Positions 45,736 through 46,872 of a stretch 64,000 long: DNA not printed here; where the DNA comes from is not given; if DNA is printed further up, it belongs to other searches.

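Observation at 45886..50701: Operon of two extremely cysteine-rich secreted proteins followed by a dedicated DsbA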

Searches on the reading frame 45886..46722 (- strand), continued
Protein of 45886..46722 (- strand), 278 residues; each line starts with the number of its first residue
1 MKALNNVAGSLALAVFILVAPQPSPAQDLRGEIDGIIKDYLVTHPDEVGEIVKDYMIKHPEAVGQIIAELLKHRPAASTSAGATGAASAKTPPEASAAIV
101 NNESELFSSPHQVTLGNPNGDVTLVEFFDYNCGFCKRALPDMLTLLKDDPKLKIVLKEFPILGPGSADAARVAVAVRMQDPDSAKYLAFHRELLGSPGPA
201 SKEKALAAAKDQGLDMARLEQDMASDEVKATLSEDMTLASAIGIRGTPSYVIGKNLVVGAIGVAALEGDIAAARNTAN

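Call 78: find_homologous_proteins(query=window:45886-46722:-, max_evalue=1e-20)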
Query window:45886-46722:- (278 aa): 7992 proteins with E <= 1e-20 among 8000 candidates; the best 120 are listed.
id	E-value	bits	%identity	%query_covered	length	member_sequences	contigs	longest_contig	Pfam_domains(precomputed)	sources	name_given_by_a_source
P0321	1.6e-173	593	100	100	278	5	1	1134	PF18312.7,PF13743.13,PF01323.27,PF13462.13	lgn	-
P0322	1.2e-153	528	90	100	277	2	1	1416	PF18312.7,PF13743.13,PF01323.27,PF13462.13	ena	-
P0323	2.3e-148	511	86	100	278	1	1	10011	PF18312.7,PF13743.13,PF01323.27,PF13462.13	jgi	jgi:protein-disulfide isomerase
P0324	4.9e-144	497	85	100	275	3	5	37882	PF18312.7,PF13743.13,PF01323.27,PF13462.13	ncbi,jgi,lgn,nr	ncbi:MAG TPA: DsbA family protein [Xanthobacteraceae bacterium]|jgi:protein-disulfide isomerase|nr:D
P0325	1.4e-142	492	83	100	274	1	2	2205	PF18312.7,PF13743.13,PF01323.27,PF13462.13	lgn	-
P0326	2.3e-141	488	87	91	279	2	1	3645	PF13743.13,PF01323.27,PF13462.13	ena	-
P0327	3.4e-141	488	82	100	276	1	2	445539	PF13743.13,PF01323.27,PF13462.13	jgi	jgi:protein-disulfide isomerase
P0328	3.9e-141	487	83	98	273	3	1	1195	PF18312.7,PF13743.13,PF01323.27,PF13462.13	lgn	-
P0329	2.1e-140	485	83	100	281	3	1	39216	PF18312.7,PF13743.13,PF01323.27,PF13462.13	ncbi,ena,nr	ncbi:MAG TPA: DsbA family protein [Xanthobacteraceae bacterium]|nr:DsbA family protein [Xanthobacter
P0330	3.4e-140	484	82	100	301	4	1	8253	PF18312.7,PF13743.13,PF01323.27,PF13462.13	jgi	jgi:protein-disulfide isomerase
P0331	5.5e-135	467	78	100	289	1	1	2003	PF13743.13,PF01323.27,PF13462.13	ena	-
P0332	1.8e-131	456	85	89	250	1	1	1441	PF18312.7,PF13743.13,PF01323.27,PF13462.13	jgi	jgi:protein-disulfide isomerase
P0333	9.3e-131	453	78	95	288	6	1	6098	PF18312.7,PF13743.13,PF01323.27,PF13462.13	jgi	jgi:protein-disulfide isomerase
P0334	2.4e-129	449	76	100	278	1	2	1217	PF18312.7,PF01323.27,PF13462.13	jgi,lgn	-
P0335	3.6e-129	448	76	99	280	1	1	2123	PF18312.7,PF13743.13,PF01323.27,PF13462.13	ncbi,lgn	-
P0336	4.8e-129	448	75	98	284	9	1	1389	PF18312.7,PF13743.13,PF01323.27,PF13462.13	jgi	jgi:protein-disulfide isomerase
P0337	7.6e-129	447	74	100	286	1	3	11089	PF18312.7,PF13743.13,PF01323.27,PF13462.13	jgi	jgi:protein-disulfide isomerase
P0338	4.6e-128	445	79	94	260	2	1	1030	PF18312.7,PF13743.13,PF01323.27,PF13462.13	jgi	jgi:protein-disulfide isomerase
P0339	3.1e-127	442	74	100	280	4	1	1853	PF18312.7,PF13743.13,PF01323.27,PF13462.13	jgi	-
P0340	5.5e-127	441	78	95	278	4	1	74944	PF18312.7,PF13743.13,PF01323.27,PF13462.13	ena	-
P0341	7.9e-127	440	75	99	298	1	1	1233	PF13743.13,PF01323.27,PF13462.13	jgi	jgi:protein-disulfide isomerase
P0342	1.0e-125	437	73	100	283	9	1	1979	PF18312.7,PF13743.13,PF01323.27,PF13462.13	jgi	jgi:protein-disulfide isomerase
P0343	1.2e-125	437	75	99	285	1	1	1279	PF18312.7,PF13743.13,PF01323.27,PF13462.13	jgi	jgi:protein-disulfide isomerase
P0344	3.8e-125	435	75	99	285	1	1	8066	PF18312.7,PF13743.13,PF01323.27,PF13462.13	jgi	jgi:protein-disulfide isomerase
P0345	4.8e-125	435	72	99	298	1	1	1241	PF18312.7,PF13743.13,PF01323.27,PF13462.13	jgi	jgi:protein-disulfide isomerase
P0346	5.5e-124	431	73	100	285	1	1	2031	PF18312.7,PF13743.13,PF01323.27,PF13462.13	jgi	jgi:protein-disulfide isomerase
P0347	8.7e-124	431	72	97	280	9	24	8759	PF18312.7,PF13743.13,PF01323.27,PF13462.13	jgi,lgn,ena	jgi:protein-disulfide isomerase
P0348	1.0e-123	430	73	100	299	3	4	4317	PF18312.7,PF01323.27,PF13462.13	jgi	jgi:protein-disulfide isomerase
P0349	2.4e-123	429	70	100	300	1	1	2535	PF18312.7,PF13743.13,PF01323.27,PF13462.13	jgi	jgi:protein-disulfide isomerase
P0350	2.9e-123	429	73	96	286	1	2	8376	PF18312.7,PF13743.13,PF01323.27,PF13462.13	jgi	jgi:protein-disulfide isomerase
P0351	4.1e-123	428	72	100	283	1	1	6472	PF18312.7,PF13743.13,PF01323.27,PF13462.13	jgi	-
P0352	7.9e-123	427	71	97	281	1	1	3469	PF18312.7,PF01323.27,PF13462.13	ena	-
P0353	9.5e-123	427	76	91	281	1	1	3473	PF18312.7,PF13743.13,PF01323.27,PF13462.13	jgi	jgi:protein-disulfide isomerase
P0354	1.4e-122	427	73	95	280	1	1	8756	PF18312.7,PF13743.13,PF01323.27,PF13462.13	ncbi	ncbi:MAG: DsbA family protein [Pseudolabrys sp.]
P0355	1.9e-122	426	71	100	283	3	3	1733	PF13743.13,PF01323.27,PF13462.13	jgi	jgi:protein-disulfide isomerase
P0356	7.9e-122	424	70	100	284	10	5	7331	PF18312.7,PF01323.27,PF13462.13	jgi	jgi:protein-disulfide isomerase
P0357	1.5e-121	423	71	99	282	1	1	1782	PF18312.7,PF13743.13,PF01323.27,PF13462.13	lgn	-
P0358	1.8e-121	423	71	100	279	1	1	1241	PF18312.7,PF01323.27,PF13462.13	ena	-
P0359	2.2e-121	423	71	98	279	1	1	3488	PF18312.7,PF13743.13,PF01323.27,PF13462.13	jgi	-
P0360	3.4e-121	422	72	99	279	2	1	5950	PF13743.13,PF01323.27,PF13462.13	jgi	jgi:protein-disulfide isomerase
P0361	5.3e-121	421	70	99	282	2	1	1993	PF18312.7,PF01323.27,PF13462.13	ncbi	-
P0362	1.1e-120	420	70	97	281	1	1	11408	PF01323.27,PF13462.13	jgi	jgi:protein-disulfide isomerase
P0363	1.2e-120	420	70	100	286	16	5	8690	PF18312.7,PF01323.27,PF13462.13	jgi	jgi:protein-disulfide isomerase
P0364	4.6e-120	418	69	97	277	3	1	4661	PF18312.7,PF13743.13,PF01323.27,PF13462.13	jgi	jgi:protein-disulfide isomerase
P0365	4.6e-120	418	71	100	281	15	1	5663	PF13743.13,PF01323.27,PF13462.13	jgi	jgi:protein-disulfide isomerase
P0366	5.7e-120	418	72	96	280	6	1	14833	PF01323.27,PF13462.13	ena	-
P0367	1.1e-119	417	71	97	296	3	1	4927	PF18312.7,PF13743.13,PF01323.27,PF13462.13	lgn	-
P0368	1.3e-119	417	71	100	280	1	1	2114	PF13743.13,PF01323.27,PF13462.13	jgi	jgi:protein-disulfide isomerase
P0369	2.0e-119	416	83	85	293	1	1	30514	PF18312.7,PF01323.27,PF13462.13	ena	-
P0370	2.6e-119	416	71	95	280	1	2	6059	PF13743.13,PF01323.27,PF13462.13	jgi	jgi:protein-disulfide isomerase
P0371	2.7e-119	416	69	98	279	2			PF18312.7,PF13743.13,PF01323.27,PF13462.13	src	-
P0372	2.8e-119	416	69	100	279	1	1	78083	PF18312.7,PF13743.13,PF01323.27,PF13462.13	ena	-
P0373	3.1e-119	416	71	99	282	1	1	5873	PF18312.7,PF13743.13,PF01323.27,PF13462.13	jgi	jgi:protein-disulfide isomerase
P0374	8.3e-119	414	69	97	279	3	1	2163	PF18312.7,PF13743.13,PF01323.27,PF13462.13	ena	-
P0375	9.0e-119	414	69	97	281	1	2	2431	PF01323.27,PF13462.13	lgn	-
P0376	9.8e-119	414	70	92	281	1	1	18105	PF18312.7,PF01323.27,PF13462.13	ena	-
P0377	1.3e-118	414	69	98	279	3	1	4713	PF18312.7,PF13743.13,PF01323.27,PF13462.13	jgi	jgi:protein-disulfide isomerase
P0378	1.8e-118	413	70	95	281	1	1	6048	PF18312.7,PF01323.27,PF13462.13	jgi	jgi:protein-disulfide isomerase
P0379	2.2e-118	413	69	96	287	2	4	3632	PF18312.7,PF01323.27,PF13462.13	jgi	jgi:protein-disulfide isomerase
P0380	2.5e-118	413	69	100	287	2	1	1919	PF18312.7,PF13743.13,PF01323.27,PF13462.13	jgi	jgi:protein-disulfide isomerase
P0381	4.0e-118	412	68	100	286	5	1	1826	PF18312.7,PF13743.13,PF01323.27,PF13462.13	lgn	-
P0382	4.7e-118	412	70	99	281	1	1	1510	PF18312.7,PF13743.13,PF01323.27,PF13462.13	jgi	-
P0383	5.3e-118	412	69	99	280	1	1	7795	PF13743.13,PF01323.27,PF13462.13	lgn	-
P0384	6.0e-118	411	71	96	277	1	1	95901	PF18312.7,PF13743.13,PF01323.27,PF13462.13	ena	-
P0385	7.4e-118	411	69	100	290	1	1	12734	PF18312.7,PF01323.27,PF13462.13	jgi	jgi:protein-disulfide isomerase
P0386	7.6e-118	411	72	95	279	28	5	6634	PF18312.7,PF13743.13,PF01323.27,PF13462.13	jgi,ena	jgi:protein-disulfide isomerase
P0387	7.9e-118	411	69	98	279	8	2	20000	PF18312.7,PF13743.13,PF01323.27,PF13462.13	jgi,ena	-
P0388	1.6e-117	410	69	94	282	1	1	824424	PF18312.7,PF13743.13,PF01323.27,PF13462.13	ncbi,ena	-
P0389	2.4e-117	409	73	93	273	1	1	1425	PF18312.7,PF13743.13,PF01323.27,PF13462.13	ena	-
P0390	2.5e-117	409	70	99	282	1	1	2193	PF18312.7,PF13743.13,PF01323.27,PF13462.13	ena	-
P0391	2.6e-117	409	70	97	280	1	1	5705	PF18312.7,PF13743.13,PF01323.27,PF13462.13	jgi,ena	-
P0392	3.1e-117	409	69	98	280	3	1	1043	PF18312.7,PF13743.13,PF01323.27,PF13462.13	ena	-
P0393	5.2e-117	408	68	98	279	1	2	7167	PF18312.7,PF13743.13,PF01323.27,PF13462.13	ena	-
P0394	7.4e-117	408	69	97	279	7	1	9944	PF18312.7,PF13743.13,PF01323.27,PF13462.13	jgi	jgi:protein-disulfide isomerase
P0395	7.6e-117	408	69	96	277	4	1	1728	PF18312.7,PF13743.13,PF01323.27,PF13462.13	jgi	jgi:protein-disulfide isomerase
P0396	9.0e-117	408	69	97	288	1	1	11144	PF18312.7,PF13743.13,PF01323.27,PF13462.13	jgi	jgi:protein-disulfide isomerase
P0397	9.3e-117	407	71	98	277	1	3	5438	PF18312.7,PF13743.13,PF01323.27,PF13462.13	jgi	jgi:protein-disulfide isomerase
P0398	1.0e-116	407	67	99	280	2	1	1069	PF01323.27,PF13462.13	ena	-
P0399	2.0e-116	406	71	97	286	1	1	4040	PF18312.7,PF13743.13,PF01323.27,PF13462.13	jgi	jgi:protein-disulfide isomerase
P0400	2.1e-116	406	69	100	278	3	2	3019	PF13743.13,PF01323.27,PF13462.13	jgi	jgi:protein-disulfide isomerase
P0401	2.4e-116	406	67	100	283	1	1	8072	PF18312.7,PF13743.13,PF01323.27,PF13462.13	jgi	jgi:protein-disulfide isomerase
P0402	3.2e-116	406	69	95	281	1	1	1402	PF18312.7,PF13743.13,PF01323.27,PF13462.13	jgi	jgi:protein-disulfide isomerase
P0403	5.9e-116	405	70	99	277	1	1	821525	PF18312.7,PF13743.13,PF01323.27,PF13462.13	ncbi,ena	-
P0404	7.4e-116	405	71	95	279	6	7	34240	PF18312.7,PF13743.13,PF01323.27,PF13462.13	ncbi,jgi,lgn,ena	-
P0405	9.2e-116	404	72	94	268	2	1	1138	PF18312.7,PF13743.13,PF01323.27,PF13462.13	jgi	jgi:protein-disulfide isomerase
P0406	1.2e-115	404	71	95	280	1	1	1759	PF18312.7,PF13743.13,PF01323.27,PF13462.13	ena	-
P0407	1.3e-115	404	72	90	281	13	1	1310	PF13743.13,PF01323.27,PF13462.13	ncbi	-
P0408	1.4e-115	404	71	96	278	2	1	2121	PF18312.7,PF01323.27,PF13462.13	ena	-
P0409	1.6e-115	403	71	90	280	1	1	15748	PF18312.7,PF13743.13,PF01323.27,PF13462.13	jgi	jgi:protein-disulfide isomerase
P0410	2.0e-115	403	69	95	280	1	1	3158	PF18312.7,PF13743.13,PF01323.27,PF13462.13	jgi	jgi:protein-disulfide isomerase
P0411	2.1e-115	403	69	95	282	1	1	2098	PF18312.7,PF13743.13,PF01323.27,PF13462.13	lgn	-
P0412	2.1e-115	403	71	95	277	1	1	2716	PF13743.13,PF01323.27,PF13462.13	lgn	-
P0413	3.2e-115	402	71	91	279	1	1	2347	PF13743.13,PF01323.27,PF13462.13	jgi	jgi:protein-disulfide isomerase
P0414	3.6e-115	402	68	97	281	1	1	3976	PF18312.7,PF01323.27,PF13462.13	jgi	jgi:protein-disulfide isomerase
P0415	4.1e-115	402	68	99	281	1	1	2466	PF18312.7,PF13743.13,PF01323.27,PF13462.13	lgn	-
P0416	4.2e-115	402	68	97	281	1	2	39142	PF18312.7,PF13743.13,PF01323.27,PF13462.13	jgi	jgi:protein-disulfide isomerase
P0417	5.6e-115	402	69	99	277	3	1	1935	PF18312.7,PF13743.13,PF01323.27,PF13462.13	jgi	-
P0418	6.2e-115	402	69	97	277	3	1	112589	PF13743.13,PF01323.27,PF13462.13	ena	-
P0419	6.4e-115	401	71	96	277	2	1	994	PF18312.7,PF13743.13,PF01323.27,PF13462.13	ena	-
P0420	7.3e-115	401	68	94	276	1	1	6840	PF18312.7,PF13743.13,PF01323.27,PF13462.13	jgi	jgi:protein-disulfide isomerase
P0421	7.4e-115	401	71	92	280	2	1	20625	PF18312.7,PF13743.13,PF01323.27,PF13462.13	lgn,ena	-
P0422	1.0e-114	401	69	96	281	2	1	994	PF13743.13,PF01323.27,PF13462.13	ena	-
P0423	1.2e-114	401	69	96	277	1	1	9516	PF18312.7,PF13743.13,PF01323.27,PF13462.13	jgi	jgi:protein-disulfide isomerase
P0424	1.3e-114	400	69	99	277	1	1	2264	PF18312.7,PF13743.13,PF01323.27,PF13462.13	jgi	jgi:protein-disulfide isomerase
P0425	1.4e-114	400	71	95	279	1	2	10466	PF13743.13,PF01323.27,PF13462.13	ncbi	-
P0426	2.1e-114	400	67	96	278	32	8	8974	PF18312.7,PF01323.27,PF13462.13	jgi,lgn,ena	jgi:protein-disulfide isomerase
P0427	2.4e-114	400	68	96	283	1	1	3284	PF18312.7,PF13743.13,PF01323.27,PF13462.13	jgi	jgi:protein-disulfide isomerase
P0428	2.6e-114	399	68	99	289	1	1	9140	PF18312.7,PF01323.27,PF13462.13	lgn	-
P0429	2.6e-114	399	68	96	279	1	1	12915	PF13743.13,PF01323.27,PF13462.13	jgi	jgi:protein-disulfide isomerase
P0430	2.7e-114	399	69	95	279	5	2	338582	PF18312.7,PF13743.13,PF01323.27,PF13462.13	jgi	-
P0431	2.8e-114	399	64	97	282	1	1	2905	PF13743.13,PF01323.27,PF13462.13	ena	-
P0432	2.8e-114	399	71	88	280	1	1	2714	PF18312.7,PF13743.13,PF01323.27,PF13462.13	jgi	jgi:protein-disulfide isomerase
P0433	3.5e-114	399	68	95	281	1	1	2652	PF18312.7,PF13743.13,PF01323.27,PF13462.13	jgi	-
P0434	3.7e-114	399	69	96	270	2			PF13743.13,PF01323.27,PF13462.13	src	-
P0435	4.0e-114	399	69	93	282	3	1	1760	PF13743.13,PF01323.27,PF13462.13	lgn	-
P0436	4.9e-114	399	68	96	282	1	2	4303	PF18312.7,PF13743.13,PF01323.27,PF13462.13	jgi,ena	jgi:protein-disulfide isomerase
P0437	5.2e-114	398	69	90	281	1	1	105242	PF18312.7,PF13743.13,PF01323.27,PF13462.13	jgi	jgi:protein-disulfide isomerase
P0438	5.4e-114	398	69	93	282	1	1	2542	PF18312.7,PF01323.27,PF13462.13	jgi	jgi:protein-disulfide isomerase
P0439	6.0e-114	398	68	100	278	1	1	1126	PF18312.7,PF13743.13,PF01323.27,PF13462.13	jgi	jgi:protein-disulfide isomerase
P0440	6.2e-114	398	67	99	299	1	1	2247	PF13743.13,PF01323.27,PF13462.13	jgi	jgi:protein-disulfide isomerase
